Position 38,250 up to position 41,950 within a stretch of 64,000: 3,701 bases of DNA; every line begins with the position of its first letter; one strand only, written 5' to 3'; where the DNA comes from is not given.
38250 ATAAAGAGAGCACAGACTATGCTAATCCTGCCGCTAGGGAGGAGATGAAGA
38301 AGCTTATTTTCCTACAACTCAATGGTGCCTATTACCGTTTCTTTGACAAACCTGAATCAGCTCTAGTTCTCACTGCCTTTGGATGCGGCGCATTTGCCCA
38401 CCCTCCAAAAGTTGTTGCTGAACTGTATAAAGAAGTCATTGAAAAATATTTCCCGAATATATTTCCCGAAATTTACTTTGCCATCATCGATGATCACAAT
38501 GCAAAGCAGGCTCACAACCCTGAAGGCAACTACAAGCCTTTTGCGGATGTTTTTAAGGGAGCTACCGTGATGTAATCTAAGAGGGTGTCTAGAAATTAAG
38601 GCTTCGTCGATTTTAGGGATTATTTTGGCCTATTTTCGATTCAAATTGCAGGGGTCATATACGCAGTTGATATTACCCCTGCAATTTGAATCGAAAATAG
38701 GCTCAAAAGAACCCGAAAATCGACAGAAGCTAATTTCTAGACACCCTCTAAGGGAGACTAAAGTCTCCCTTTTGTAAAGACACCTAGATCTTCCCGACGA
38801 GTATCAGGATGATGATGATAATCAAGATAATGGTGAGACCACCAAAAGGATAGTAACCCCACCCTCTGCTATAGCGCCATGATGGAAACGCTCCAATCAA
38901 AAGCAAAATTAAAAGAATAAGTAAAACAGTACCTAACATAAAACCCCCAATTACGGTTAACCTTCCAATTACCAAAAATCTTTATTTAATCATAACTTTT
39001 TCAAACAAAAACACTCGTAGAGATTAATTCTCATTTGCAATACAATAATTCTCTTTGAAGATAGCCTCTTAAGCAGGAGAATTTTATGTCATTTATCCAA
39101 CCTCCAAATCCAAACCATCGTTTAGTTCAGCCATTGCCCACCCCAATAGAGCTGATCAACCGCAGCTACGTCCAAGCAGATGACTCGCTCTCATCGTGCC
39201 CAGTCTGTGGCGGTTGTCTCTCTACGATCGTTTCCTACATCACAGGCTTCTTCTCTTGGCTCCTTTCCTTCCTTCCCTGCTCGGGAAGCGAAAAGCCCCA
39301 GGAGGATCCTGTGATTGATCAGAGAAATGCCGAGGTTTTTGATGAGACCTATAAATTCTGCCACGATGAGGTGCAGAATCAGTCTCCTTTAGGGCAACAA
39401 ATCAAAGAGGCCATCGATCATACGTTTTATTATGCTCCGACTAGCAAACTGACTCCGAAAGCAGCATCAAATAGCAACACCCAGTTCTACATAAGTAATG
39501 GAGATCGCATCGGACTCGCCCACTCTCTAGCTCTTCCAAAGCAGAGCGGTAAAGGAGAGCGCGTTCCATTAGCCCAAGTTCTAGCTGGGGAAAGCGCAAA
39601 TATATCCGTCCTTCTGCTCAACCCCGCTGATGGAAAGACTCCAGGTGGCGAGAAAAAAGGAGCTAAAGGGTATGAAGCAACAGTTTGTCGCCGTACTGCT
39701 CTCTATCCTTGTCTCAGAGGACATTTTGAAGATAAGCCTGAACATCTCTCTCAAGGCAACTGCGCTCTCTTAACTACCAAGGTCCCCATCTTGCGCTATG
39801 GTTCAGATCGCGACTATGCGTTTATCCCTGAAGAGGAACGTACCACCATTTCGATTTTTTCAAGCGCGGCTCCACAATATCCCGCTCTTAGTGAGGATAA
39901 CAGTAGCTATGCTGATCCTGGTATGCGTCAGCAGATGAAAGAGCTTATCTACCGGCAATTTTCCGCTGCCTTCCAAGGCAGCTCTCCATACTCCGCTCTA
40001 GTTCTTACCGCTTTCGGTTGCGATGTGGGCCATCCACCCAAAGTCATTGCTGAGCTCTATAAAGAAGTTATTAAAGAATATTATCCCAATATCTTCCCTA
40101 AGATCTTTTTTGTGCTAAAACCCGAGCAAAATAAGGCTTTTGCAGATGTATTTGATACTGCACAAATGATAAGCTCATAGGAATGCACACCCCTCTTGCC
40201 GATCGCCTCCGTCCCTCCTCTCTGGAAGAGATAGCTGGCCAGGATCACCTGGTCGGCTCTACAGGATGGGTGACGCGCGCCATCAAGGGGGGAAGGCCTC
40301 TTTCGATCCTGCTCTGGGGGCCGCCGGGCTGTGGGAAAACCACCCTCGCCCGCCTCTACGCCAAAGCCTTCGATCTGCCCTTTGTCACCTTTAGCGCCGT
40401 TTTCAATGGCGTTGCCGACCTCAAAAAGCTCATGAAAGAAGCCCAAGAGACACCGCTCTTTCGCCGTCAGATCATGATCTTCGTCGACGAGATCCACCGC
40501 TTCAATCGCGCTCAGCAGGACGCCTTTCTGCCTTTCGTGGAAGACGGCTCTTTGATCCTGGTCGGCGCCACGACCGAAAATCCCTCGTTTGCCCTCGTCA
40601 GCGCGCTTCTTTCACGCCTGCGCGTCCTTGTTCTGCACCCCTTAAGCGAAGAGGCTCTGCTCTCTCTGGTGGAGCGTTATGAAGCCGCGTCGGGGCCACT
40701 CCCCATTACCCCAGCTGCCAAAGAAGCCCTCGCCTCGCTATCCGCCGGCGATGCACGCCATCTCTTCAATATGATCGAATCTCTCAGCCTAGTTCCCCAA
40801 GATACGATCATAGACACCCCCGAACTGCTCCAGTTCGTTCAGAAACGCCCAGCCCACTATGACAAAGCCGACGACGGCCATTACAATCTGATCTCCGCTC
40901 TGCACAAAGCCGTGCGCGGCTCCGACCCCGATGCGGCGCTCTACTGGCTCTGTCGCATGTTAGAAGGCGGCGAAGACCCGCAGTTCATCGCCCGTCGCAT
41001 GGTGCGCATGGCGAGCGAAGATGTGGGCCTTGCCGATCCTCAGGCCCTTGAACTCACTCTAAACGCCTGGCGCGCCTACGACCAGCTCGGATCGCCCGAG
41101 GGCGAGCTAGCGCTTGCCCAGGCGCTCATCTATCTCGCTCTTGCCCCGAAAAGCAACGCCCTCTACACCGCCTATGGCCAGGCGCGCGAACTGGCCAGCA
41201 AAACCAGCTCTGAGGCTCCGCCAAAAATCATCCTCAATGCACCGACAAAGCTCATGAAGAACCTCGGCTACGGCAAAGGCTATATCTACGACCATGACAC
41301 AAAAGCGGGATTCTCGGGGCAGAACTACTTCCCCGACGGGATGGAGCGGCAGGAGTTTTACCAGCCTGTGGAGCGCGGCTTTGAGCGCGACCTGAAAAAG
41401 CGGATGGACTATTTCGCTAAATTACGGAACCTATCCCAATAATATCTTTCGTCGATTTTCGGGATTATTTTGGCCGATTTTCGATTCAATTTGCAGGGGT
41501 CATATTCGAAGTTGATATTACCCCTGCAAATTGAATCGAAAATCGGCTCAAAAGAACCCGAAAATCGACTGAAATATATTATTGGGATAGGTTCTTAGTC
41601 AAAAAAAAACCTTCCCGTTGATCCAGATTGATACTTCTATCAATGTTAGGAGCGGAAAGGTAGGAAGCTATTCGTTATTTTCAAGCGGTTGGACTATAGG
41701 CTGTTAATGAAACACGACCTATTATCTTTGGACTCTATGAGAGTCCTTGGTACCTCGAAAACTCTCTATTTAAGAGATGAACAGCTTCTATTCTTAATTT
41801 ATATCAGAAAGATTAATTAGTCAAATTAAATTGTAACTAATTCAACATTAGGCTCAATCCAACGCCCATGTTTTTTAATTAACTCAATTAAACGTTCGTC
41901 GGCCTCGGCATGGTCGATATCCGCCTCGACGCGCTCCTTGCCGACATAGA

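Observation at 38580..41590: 160-170-bp palindromic elements at gene 3' ends, differing by compensatory substitutions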

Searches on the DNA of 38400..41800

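Call 48: search_rna_families(source=window, start=38400, end=41800, threshold=evalue, max_evalue=1)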
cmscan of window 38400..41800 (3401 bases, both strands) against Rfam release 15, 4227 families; matches with E-value up to 1: 10.
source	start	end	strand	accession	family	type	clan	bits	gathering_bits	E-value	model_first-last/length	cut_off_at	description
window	41429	41592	-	RF04128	MIR8562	Gene; miRNA;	-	47.6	211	1.1e-06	1-242/242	no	MIR8562 microRNA precursor family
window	38608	38722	+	RF04213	MIR7807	Gene; miRNA;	-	38.6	90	1.5e-05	1-134/134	no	MIR7807 microRNA precursor family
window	41470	41551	+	RF04008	mir-4880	Gene; miRNA;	-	34.7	100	0.00012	1-75/75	no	mir-4880 microRNA precursor family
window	41472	41548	+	RF02245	mir-788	Gene; miRNA;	-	34.4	90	4e-05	1-80/80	no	mir-788 microRNA precursor family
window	41464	41557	-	RF02245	mir-788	Gene; miRNA;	-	31.6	90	0.00027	1-80/80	no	mir-788 microRNA precursor family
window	38624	38706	+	RF02245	mir-788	Gene; miRNA;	-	30.8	90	0.00049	1-80/80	no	mir-788 microRNA precursor family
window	38632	38700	+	RF03801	mir-7143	Gene; miRNA;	-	28.1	90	0.0067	1-61/61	no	mir-7143 microRNA precursor family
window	38627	38704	-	RF03719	mir-3914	Gene; miRNA;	-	27.6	97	0.0059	1-95/95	no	mir-3914 microRNA precursor family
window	38638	38692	+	RF04275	mir-2733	Gene; miRNA;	CL00142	24.8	72.9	0.084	1-81/81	no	mir-2733 microRNA precursor family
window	38621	38710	+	RF00650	mir-153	Gene; miRNA;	-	23.6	54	0.34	1-73/73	no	mir-153 microRNA precursor family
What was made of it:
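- On Curated structured RNA family (Rfam 15): Only sub-threshold hits to miRNA-precursor hairpin models (call 48).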

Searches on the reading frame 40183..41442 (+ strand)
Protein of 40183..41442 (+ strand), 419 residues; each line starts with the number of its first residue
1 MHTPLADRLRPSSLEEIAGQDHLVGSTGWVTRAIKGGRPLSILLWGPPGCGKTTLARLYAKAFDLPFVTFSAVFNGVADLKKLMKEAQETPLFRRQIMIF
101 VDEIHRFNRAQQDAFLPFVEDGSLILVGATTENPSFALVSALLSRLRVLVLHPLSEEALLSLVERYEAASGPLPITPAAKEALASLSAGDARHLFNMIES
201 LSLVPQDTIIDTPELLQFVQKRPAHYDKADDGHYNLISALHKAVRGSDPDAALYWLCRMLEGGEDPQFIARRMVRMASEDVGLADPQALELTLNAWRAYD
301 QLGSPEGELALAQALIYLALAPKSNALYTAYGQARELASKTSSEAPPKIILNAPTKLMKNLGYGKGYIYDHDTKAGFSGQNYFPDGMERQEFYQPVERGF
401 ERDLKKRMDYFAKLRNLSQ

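Call 11: find_encoding_contigs(protein=window:40183-41442:+, flank=10000, max_places=6)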
Protein window:40183-41442:+ (419 aa): 1 contig read that carries it; 1 place shown.
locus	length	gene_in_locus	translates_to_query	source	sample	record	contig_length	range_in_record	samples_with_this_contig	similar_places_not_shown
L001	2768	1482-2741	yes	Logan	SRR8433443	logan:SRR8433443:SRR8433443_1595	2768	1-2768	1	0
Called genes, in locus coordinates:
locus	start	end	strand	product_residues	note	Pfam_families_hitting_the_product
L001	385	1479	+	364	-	PF10021:PARG_cat_microb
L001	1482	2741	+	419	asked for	PF05496:RuvB_N, PF13173:AAA_14 (weak), PF13191:AAA_16 (faint), PF13401:AAA_22 (faint), PF00004:AAA, PF07728:AAA_5 (weak), PF16193:AAA_assoc_2, PF12002:MgsA_C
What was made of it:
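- A Logan contig ends exactly at both window copies, as expected for a repeat (call 11).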

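Call 37: find_homologous_proteins(query=window:40183-41442:+, max_evalue=1e-80)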
Query window:40183-41442:+ (419 aa): 8000 proteins with E <= 1e-80 among 8000 candidates; the best 120 are listed.
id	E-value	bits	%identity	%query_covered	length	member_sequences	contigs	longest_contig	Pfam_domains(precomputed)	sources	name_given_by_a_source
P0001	2.2e-278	941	100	100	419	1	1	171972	PF13173.13,PF16193.12,PF00004.36,PF13401.13,PF05496.19,PF07728.21,PF12002.14,PF13191.13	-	-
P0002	2.2e-197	674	71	99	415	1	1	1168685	PF13173.13,PF00158.33,PF16193.12,PF00004.36,PF13401.13,PF05496.19,PF07728.21,PF12002.14,PF13191.13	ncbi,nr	ncbi:MAG: replication-associated recombination protein A [Simkaniaceae bacterium]|nr:replication-ass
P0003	2.3e-196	671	70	99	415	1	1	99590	PF13173.13,PF00158.33,PF16193.12,PF00004.36,PF13401.13,PF05496.19,PF07728.21,PF12002.14,PF13191.13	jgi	jgi:putative ATPase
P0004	6.5e-196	669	70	99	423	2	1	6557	PF13173.13,PF00158.33,PF16193.12,PF00004.36,PF13401.13,PF05496.19,PF07728.21,PF12002.14,PF13191.13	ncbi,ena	-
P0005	1.1e-195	669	69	100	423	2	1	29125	PF13173.13,PF00158.33,PF16193.12,PF07724.21,PF00004.36,PF13401.13,PF05496.19,PF07728.21,PF12002.14,PF01078.28,PF13191.13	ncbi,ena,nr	ncbi:MAG: Replication-associated recombination protein A [Chlamydiae bacterium]|nr:Replication-assoc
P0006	2.5e-194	664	70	98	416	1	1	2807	PF13173.13,PF00158.33,PF16193.12,PF00004.36,PF13401.13,PF05496.19,PF07728.21,PF12002.14,PF13191.13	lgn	-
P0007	4.8e-194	663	69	99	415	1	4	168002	PF13173.13,PF00158.33,PF16193.12,PF00004.36,PF13401.13,PF05496.19,PF07728.21,PF12002.14,PF13191.13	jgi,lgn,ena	-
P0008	5.7e-194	663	69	99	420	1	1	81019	PF13173.13,PF00158.33,PF16193.12,PF00004.36,PF13401.13,PF05496.19,PF07728.21,PF12002.14,PF01078.28,PF13191.13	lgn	-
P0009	6.5e-194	663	69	99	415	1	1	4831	PF13173.13,PF00158.33,PF16193.12,PF00004.36,PF13401.13,PF05496.19,PF07728.21,PF12002.14,PF13191.13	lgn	-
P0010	8.8e-194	662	69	99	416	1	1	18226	PF13173.13,PF16193.12,PF00004.36,PF13401.13,PF05496.19,PF07728.21,PF12002.14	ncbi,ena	-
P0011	4.1e-193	660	69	99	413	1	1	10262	PF13173.13,PF00158.33,PF16193.12,PF00004.36,PF05496.19,PF07728.21,PF12002.14,PF01078.28,PF13191.13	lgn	-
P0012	5.6e-193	660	69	99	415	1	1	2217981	PF00158.33,PF16193.12,PF00004.36,PF13401.13,PF05496.19,PF07728.21,PF12002.14,PF13191.13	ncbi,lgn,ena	-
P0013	8.6e-193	659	69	100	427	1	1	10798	PF16193.12,PF00004.36,PF05496.19,PF07728.21,PF12002.14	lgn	-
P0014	1.2e-192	658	68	100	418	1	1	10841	PF16193.12,PF00004.36,PF05496.19,PF07728.21,PF12002.14,PF13191.13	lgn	-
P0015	1.8e-192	658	69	99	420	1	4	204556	PF13173.13,PF00158.33,PF16193.12,PF00004.36,PF13401.13,PF05496.19,PF07728.21,PF12002.14,PF13191.13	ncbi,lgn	-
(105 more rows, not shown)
